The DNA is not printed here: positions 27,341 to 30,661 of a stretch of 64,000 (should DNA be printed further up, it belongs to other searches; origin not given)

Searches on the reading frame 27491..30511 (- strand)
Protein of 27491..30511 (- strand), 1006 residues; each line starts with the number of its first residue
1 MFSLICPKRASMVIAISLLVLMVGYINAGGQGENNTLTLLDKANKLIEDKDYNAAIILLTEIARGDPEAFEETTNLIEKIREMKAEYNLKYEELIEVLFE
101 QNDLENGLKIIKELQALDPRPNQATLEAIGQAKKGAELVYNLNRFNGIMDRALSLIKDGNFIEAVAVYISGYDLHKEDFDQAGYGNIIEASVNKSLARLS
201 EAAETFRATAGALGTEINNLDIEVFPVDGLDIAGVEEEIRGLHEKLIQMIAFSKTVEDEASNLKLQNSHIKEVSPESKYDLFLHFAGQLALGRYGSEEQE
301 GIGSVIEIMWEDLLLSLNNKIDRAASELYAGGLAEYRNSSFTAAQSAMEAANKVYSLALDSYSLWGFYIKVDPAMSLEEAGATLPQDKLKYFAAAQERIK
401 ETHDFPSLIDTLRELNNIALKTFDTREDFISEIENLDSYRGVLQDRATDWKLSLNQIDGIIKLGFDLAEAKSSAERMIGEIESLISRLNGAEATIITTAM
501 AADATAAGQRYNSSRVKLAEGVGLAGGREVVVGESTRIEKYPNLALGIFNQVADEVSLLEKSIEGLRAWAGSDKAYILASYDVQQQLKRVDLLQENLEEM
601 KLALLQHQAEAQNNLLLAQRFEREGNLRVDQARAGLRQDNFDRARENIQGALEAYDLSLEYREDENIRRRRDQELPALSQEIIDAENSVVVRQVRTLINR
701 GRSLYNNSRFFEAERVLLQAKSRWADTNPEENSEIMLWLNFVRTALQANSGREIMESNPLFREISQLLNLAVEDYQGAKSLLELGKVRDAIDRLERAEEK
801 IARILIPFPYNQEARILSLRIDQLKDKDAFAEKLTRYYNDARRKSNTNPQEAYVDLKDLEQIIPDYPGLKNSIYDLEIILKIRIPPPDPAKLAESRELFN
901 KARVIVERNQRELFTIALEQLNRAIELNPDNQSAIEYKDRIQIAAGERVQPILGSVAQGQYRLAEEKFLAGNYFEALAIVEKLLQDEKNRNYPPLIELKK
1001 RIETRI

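Call 44: search_protein_families(library=pfam, proteins=[window:27491-30511:-], max_evalue=0.00001)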
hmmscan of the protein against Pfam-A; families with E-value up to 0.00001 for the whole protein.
window:27491-30511:- (1006 aa): 1 family
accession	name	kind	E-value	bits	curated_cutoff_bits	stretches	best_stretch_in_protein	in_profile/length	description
PF07719.23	TPR_2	-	8.4e-06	26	27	0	917-931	20-34/34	Tetratricopeptide repeat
